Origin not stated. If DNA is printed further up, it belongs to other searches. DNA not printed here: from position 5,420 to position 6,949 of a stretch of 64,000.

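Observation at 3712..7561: Contiguous asnB-like amidotransferase, ATP-grasp ligase and aspartate racemase: candidate complete D-Asp/D-isoAsn peptidoglycan cross-bridge module in a clostridial spore-former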

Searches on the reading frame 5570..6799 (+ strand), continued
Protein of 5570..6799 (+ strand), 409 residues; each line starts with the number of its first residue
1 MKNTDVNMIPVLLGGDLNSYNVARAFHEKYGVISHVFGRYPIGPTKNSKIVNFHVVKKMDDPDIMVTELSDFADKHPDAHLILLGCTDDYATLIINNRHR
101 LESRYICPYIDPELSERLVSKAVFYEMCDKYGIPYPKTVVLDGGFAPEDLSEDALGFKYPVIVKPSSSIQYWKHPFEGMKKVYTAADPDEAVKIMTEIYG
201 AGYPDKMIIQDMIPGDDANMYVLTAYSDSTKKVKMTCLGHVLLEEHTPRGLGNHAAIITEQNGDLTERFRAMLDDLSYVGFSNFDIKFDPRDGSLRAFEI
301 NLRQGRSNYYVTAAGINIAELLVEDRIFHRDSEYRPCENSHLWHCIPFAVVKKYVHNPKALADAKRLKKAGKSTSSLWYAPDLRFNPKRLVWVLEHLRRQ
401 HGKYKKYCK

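Call 42: search_dna_similar(query=window:5570-6796:+, collection=plasmids, mode=protein, max_evalue=0.00001, max_rows=30)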
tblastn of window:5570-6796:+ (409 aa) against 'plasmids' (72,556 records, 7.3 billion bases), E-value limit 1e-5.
Records with a match: 64; places in all: 65; records where one place covers at least 80% of the query: 5.
Best place of each record, by identity: <60% 64.
By first word of the organism name: Priestia 36; Azospirillum 10; Bacillus 4; Methanosarcina 2; Deinococcus 2; Subdoligranulum 1; Lactobacillus 1; Latilactobacillus 1; Limosilactobacillus 1; Mesorhizobium 1; and 5 more.
By predicted mobility (MOB-suite, as given by PLSDB): non-mobilizable 52; mobilizable 10; conjugative 2.
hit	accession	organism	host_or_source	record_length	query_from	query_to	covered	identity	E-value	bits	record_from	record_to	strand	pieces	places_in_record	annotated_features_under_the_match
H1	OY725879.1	Subdoligranulum variabile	-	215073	7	409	99%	56.6%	3e-145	463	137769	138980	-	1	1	none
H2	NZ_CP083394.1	Lactobacillus crispatus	Homo sapiens,Whole organism,urine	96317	10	407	97%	37.7%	1e-74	260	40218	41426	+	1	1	hypothetical protein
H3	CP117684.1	Latilactobacillus curvatus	Pig,Single cell,feces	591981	1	409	100%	35.6%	9e-81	278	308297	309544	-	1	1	carboxylate--amine ligase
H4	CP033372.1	Limosilactobacillus fermentum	Cow,cell culture,Fresh milk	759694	4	403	98%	34.9%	8e-67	237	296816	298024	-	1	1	carboxylate--amine ligase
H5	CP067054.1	Bacillus mycoides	soil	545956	7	347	83%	38.7%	2e-61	263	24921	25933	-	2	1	hypothetical protein (x2)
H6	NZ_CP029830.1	Azospirillum ramasamyi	single cell,Cow dung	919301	31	336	75%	27.3%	3e-15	86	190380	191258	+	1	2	ATP-grasp domain-containing protein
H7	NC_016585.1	Azospirillum lipoferum 4B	-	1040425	43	336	72%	27.1%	2e-14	83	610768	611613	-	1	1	none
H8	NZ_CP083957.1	Mesorhizobium sp. B1-1-8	cell culture,soil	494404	2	318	78%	24.5%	2e-10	71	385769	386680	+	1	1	carboxylate--amine ligase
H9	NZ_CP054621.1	Azospirillum oryzae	cell culture,soil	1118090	31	325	72%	26.0%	4e-13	79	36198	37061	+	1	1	record has no annotation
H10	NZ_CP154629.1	Acetoanaerobium noterae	cell culture,Sludge of a digestion ...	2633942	61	327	65%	27.2%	4e-10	69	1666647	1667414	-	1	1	none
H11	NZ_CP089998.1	Cytobacillus spongiae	sponge,Pure culture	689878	65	319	62%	28.4%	2e-14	83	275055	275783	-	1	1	carbamoyl-phosphate synthase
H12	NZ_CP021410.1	Pacificitalea manganoxidans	cell culture,sediment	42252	2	325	79%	22.3%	6e-9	66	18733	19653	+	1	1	hypothetical protein | glycosyltransferase family 4 protein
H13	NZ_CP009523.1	Methanosarcina sp. Kolksee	-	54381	11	318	75%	23.3%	7e-13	78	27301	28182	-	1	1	hypothetical protein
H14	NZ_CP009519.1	Methanosarcina vacuolata Z-761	-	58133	11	318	75%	23.3%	1e-12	77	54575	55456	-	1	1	hypothetical protein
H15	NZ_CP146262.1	Priestia megaterium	Nicotiana tabacum L.,Cell ...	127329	64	319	63%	28.0%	3e-13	79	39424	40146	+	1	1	carbamoyl-phosphate synthase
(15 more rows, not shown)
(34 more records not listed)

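Call 43: get_annotated_region(hit=H3, flank=6000)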
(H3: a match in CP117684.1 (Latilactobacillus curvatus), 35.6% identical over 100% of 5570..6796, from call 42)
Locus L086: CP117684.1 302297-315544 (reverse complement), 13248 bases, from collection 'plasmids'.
description: Latilactobacillus curvatus strain curvatus plasmid p1_CACC879, complete sequence
organism: Latilactobacillus curvatus (NCBI taxid 28038)
taxonomy: Bacteria; Bacillota; Bacilli; Lactobacillales; Lactobacillaceae; Latilactobacillus; Latilactobacillus curvatus
host: -; source: Pig,Single cell,feces; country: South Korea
typing (MOB-suite, as given by PLSDB): mobilizable; relaxase MOBP
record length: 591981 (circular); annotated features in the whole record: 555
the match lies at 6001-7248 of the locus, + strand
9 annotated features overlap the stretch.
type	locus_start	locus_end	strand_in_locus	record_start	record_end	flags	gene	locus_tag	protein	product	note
CDS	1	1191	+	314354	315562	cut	-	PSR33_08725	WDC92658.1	LCP family protein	-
CDS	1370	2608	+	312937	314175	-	-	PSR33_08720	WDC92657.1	nucleoside transporter C-terminal domain-containing protein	-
CDS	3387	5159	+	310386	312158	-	aspS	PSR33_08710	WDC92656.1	aspartate--tRNA ligase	-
CDS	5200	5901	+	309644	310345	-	-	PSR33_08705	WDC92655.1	amino acid racemase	-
CDS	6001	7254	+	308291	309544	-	-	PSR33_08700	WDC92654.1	carboxylate--amine ligase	-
CDS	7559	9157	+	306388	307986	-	-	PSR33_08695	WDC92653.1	bifunctional aspartate transaminase/aspartate 4-decarboxylase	-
CDS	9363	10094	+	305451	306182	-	-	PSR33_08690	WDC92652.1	GntR family transcriptional regulator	-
CDS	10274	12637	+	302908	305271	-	-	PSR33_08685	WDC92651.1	phosphoketolase family protein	-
CDS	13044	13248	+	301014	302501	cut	gltX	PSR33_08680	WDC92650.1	glutamate--tRNA ligase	-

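Call 44: get_annotated_region(hit=H2, flank=6000)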
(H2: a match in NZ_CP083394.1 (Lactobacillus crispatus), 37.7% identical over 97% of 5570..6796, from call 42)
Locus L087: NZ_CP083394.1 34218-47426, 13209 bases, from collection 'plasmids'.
description: Lactobacillus crispatus strain Lc116 plasmid p1, complete sequence
organism: Lactobacillus crispatus (NCBI taxid 47770)
taxonomy: Bacteria; Bacillota; Bacilli; Lactobacillales; Lactobacillaceae; Lactobacillus; Lactobacillus crispatus
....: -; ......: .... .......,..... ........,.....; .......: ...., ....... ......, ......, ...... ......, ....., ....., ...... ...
typing (MOB-suite, as given by PLSDB): non-mobilizable
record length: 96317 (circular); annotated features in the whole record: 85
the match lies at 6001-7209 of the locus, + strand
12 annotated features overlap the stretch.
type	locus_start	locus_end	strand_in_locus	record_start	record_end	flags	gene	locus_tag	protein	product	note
CDS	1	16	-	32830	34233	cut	-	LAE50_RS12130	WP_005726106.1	transposase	-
CDS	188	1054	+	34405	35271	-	-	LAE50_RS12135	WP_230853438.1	transposase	GO:0006313 - DNA transposition [Evidence IEA]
CDS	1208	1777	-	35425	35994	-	-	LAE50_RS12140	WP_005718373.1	DNA-3-methyladenine glycosylase I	GO:0006284 - base-excision repair [Evidence IEA]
CDS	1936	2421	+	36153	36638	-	-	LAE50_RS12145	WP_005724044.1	hypothetical protein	-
CDS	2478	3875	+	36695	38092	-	-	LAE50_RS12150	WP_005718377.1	metallophosphoesterase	-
CDS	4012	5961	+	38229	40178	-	asnB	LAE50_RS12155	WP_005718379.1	asparagine synthase (glutamine-hydrolyzing)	GO:0006529 - asparagine biosynthetic process [Evidence IEA]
CDS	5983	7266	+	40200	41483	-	-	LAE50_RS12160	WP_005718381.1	hypothetical protein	-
CDS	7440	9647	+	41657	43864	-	nrdD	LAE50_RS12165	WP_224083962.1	anaerobic ribonucleoside-triphosphate reductase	GO:0006260 - DNA replication [Evidence IEA]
CDS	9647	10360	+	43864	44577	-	nrdG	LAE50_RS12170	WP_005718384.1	anaerobic ribonucleoside-triphosphate reductase activating protein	GO:0009265 - 2'-deoxyribonucleotide biosynthetic process [Evidence IEA]; GO:0051353 - positive regulation of ...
CDS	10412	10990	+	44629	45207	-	-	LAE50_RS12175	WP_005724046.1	iron-sulfur cluster assembly protein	-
CDS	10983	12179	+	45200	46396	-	-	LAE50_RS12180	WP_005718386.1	DUF438 domain-containing protein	-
CDS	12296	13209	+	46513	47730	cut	-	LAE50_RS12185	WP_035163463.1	MFS transporter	GO:0055085 - transmembrane transport [Evidence IEA]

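Call 45: get_annotated_region(hit=H1, flank=8000)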
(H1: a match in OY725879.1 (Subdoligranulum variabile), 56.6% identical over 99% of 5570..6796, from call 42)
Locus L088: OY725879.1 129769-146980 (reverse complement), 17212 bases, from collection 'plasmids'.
description: Subdoligranulum variabile strain Subdoligranulum variabile TSDC17.2-1.1 genome assembly, plasmid: 45
organism: Subdoligranulum variabile (NCBI taxid 214851)
taxonomy: Bacteria; Bacillota; Clostridia; Eubacteriales; Oscillospiraceae; Subdoligranulum; Subdoligranulum variabile
host: -; source: -; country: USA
typing (MOB-suite, as given by PLSDB): non-mobilizable
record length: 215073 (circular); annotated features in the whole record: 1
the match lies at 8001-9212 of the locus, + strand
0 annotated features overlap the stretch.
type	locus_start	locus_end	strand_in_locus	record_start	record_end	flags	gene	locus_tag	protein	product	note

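Call 58: search_dna_similar(query=L001:10011-11489:+, collection=plasmids, mode=protein, max_evalue=1e-20, max_rows=40)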
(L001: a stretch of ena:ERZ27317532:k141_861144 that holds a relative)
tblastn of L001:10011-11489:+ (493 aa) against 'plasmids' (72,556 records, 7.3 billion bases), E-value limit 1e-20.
Records with a match: 76; places in all: 78; records where one place covers at least 80% of the query: 73.
Best place of each record, by identity: <60% 76.
By first word of the organism name: Escherichia 9; Streptomyces 5; Sinorhizobium 4; Vibrio 4; Acinetobacter 4; Paenibacillus 3; Bacillus 3; Planococcus 3; Deinococcus 2; Listeria 2; and 32 more.
By predicted mobility (MOB-suite, as given by PLSDB): non-mobilizable 63; mobilizable 9; conjugative 4.
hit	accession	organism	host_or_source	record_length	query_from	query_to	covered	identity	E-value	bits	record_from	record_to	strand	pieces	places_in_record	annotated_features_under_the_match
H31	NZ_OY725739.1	Monoglobus pectinilyticus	-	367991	1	482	98%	39.3%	2e-82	286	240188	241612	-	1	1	UDP-N-acetylmuramoyl-L-alanyl-D-glutamate--2, 6-diaminopimelate ligase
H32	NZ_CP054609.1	Paenibacillus cellulosilyticus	cell culture,soil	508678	22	479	93%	37.9%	3e-75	265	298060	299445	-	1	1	UDP-N-acetylmuramoyl-L-alanyl-D-glutamate--2, 6-diaminopimelate ligase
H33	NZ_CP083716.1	Bacillus velezensis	cell culture,Meju, fermented soybean ...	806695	1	469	95%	37.0%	1e-73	260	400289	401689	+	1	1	UDP-N-acetylmuramoyl-L-alanyl-D-glutamate--2, 6-diaminopimelate ligase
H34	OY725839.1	Subdoligranulum variabile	-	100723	18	484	95%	36.4%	1e-65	237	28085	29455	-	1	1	record has no annotation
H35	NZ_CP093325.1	Bacillus sp. N5-665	whole organism,peat soil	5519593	1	480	97%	35.4%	6e-68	244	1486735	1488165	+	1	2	none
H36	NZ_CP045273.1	Priestia megaterium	pure culture,Paper surface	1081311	1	482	98%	34.9%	1e-69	249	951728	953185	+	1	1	none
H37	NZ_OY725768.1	Parabacteroides distasonis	-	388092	22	484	94%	36.2%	2e-68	245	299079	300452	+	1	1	UDP-N-acetylmuramoyl-L-alanyl-D-glutamate--2, 6-diaminopimelate ligase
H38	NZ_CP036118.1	Bacillus mycoides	cell culture,soil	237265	1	480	97%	34.4%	1e-65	237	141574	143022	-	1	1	UDP-N-acetylmuramoyl-L-alanyl-D-glutamate--2, 6-diaminopimelate ligase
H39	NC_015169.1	Deinococcus proteolyticus MRP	feces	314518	1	475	96%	33.9%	7e-38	155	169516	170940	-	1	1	murE: UDP-N-acetylmuramyl-tripeptide synthetase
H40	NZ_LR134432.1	Legionella adelaidensis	environmental,Cooling tower water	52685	6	482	97%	33.7%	5e-50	191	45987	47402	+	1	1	UDP-N-acetylmuramoyl-L-alanyl-D-glutamate--2, 6-diaminopimelate ligase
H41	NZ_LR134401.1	Listeria monocytogenes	Homo sapiens,Vein blood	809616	1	469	95%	34.1%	8e-69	246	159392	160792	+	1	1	UDP-N-acetylmuramoyl-L-alanyl-D-glutamate--2, 6-diaminopimelate ligase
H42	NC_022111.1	Prevotella sp. oral taxon 299 str. F0039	Homo sapiens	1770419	15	484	95%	34.0%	5e-61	223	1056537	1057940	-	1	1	none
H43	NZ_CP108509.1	Streptomyces sp. NBC_01237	-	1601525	29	484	92%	35.0%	9e-59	217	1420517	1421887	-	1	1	none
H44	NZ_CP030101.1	Listeria monocytogenes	Environment,water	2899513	1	469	95%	33.8%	1e-68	246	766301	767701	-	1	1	none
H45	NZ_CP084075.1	Fusobacterium vincentii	-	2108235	29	480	92%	34.6%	5e-62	226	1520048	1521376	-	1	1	none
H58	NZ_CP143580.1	Enterococcus faecalis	Homo sapiens,bacterial isolate,sonicate ...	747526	18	474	93%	33.5%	5e-52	197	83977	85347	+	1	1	UDP-N-acetylmuramoyl-L-alanyl-D-glutamate--L- lysine ligase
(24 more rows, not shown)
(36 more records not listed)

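Call 59: get_annotated_region(hit=H34, flank=6000)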
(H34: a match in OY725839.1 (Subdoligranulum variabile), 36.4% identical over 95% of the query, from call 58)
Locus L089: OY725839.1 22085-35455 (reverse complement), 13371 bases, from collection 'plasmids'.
description: Subdoligranulum variabile strain Subdoligranulum variabile TSDC17.2-1.1 genome assembly, plasmid: 5
organism: Subdoligranulum variabile (NCBI taxid 214851)
taxonomy: Bacteria; Bacillota; Clostridia; Eubacteriales; Oscillospiraceae; Subdoligranulum; Subdoligranulum variabile
host: -; source: -; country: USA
typing (MOB-suite, as given by PLSDB): non-mobilizable
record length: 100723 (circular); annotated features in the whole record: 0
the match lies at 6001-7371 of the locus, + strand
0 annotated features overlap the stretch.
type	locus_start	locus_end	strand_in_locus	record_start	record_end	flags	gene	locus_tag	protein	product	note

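Call 60: get_annotated_region(hit=H58, flank=300)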
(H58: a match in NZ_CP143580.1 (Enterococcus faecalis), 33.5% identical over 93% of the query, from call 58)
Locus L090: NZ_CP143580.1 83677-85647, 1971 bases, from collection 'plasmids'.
description: Enterococcus faecalis strain IDRL-9065 plasmid unnamed1, complete sequence
organism: Enterococcus faecalis (NCBI taxid 1351)
taxonomy: Bacteria; Bacillota; Bacilli; Lactobacillales; Enterococcaceae; Enterococcus; Enterococcus faecalis
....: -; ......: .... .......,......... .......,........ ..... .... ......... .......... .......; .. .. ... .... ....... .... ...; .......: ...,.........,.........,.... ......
typing (MOB-suite, as given by PLSDB): conjugative; relaxase MOBP; mating-pair formation MPF_T
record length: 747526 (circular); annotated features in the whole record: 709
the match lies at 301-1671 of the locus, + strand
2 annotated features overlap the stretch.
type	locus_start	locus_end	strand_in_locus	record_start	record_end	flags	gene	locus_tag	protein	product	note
CDS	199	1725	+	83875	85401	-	-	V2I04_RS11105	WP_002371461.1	UDP-N-acetylmuramoyl-L-alanyl-D-glutamate--L- lysine ligase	-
CDS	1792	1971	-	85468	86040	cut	-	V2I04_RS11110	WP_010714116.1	hypothetical protein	-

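Call 61: get_annotated_region(hit=H33, flank=300)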
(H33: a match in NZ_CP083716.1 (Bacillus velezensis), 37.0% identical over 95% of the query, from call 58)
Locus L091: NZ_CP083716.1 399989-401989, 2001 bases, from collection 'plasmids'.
description: Bacillus velezensis strain DMB05 plasmid pDMB05-1, complete sequence
organism: Bacillus velezensis (NCBI taxid 492670)
taxonomy: Bacteria; Bacillota; Bacilli; Bacillales; Bacillaceae; Bacillus; Bacillus velezensis
host: -; source: cell culture,Meju, fermented soybean brick; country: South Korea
typing (MOB-suite, as given by PLSDB): non-mobilizable
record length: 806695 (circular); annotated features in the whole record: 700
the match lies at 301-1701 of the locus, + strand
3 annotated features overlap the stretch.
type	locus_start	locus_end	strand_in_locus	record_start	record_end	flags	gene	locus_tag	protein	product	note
CDS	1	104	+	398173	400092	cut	-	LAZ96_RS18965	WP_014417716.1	stage V sporulation protein D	GO:0030436 - asexual sporulation [Evidence IEA]; GO:0009252 - peptidoglycan biosynthetic process [Evidence IEA]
CDS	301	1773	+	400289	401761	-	-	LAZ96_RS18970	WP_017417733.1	UDP-N-acetylmuramoyl-L-alanyl-D-glutamate--2, 6-diaminopimelate ligase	GO:0009058 - biosynthetic process [Evidence IEA]; GO:0051301 - cell division [Evidence IEA]; GO:0008360 - regulation of ...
CDS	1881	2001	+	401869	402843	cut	mraY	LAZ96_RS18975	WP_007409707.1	phospho-N-acetylmuramoyl-pentapeptide- transferase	GO:0009252 - peptidoglycan biosynthetic process [Evidence IEA]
